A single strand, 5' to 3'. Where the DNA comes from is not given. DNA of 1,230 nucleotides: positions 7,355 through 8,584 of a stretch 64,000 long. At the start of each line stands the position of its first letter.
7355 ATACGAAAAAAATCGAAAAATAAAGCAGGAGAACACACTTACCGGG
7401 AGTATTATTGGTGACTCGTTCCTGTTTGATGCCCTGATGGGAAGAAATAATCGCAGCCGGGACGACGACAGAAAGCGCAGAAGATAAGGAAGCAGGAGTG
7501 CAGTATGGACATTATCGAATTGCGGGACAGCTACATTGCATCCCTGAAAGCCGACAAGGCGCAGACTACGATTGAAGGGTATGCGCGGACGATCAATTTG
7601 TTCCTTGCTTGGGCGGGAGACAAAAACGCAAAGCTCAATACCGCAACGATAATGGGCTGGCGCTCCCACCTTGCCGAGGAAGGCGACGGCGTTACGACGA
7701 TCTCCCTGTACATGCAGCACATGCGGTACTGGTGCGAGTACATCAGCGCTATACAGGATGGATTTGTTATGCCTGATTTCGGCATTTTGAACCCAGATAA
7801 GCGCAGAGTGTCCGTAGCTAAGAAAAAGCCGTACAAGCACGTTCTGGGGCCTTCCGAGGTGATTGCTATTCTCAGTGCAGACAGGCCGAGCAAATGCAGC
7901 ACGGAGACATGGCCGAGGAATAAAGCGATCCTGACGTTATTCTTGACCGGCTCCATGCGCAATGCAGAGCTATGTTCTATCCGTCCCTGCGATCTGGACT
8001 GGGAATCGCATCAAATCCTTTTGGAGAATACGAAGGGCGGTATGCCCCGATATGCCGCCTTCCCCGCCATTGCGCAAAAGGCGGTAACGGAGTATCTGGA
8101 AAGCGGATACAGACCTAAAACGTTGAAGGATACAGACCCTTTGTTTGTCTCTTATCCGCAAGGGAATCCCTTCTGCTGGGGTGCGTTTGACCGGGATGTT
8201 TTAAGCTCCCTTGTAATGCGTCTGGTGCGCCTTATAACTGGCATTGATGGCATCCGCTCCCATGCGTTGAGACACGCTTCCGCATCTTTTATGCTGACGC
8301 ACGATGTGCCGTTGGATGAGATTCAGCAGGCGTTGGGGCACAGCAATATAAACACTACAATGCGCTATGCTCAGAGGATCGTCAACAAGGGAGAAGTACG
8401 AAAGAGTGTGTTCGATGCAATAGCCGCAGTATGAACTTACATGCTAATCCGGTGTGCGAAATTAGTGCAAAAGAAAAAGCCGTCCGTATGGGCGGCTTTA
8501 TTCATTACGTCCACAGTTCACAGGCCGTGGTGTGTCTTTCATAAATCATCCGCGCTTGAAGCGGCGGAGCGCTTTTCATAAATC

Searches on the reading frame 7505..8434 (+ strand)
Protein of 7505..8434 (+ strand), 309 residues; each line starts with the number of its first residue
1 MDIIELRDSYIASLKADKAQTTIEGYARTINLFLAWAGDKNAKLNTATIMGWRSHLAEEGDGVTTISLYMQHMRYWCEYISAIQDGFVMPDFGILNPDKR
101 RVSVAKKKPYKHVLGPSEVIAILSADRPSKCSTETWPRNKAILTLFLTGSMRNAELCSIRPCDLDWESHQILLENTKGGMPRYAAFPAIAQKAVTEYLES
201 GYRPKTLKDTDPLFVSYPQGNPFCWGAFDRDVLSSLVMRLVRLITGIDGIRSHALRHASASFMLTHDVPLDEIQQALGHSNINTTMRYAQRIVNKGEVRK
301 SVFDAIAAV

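Call 43: search_protein_families(library=phrogs, proteins=[window:7505-8434:+], max_evalue=0.001)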
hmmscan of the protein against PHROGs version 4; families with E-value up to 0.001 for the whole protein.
window:7505-8434:+ (309 aa): 6 families
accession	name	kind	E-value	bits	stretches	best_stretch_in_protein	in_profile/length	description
phrog_1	-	integration and excision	4.2e-34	119.8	1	5-291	168-435/611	integrase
phrog_216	-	integration and excision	1.4e-22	81.2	1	99-290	41-223/301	integrase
phrog_7685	-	integration and excision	1.1e-06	29.4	1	210-295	150-226/240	integrase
phrog_23271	-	unknown function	2.7e-06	28.2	1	252-291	11-50/67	-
phrog_7269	-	integration and excision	2.4e-05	25.2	1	245-290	24-68/89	integrase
phrog_34557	-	integration and excision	0.00037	21.3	1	240-291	116-166/183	integrase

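Call 46: search_protein_families(library=pfam, proteins=[window:7505-8434:+], max_evalue=0.001)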
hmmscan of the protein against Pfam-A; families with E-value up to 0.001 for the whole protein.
window:7505-8434:+ (309 aa): 1 family
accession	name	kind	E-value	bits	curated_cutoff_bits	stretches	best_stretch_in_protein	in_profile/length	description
PF00589.27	Phage_integrase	-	3.5e-24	85.9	27.1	1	118-290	7-167/172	Phage integrase family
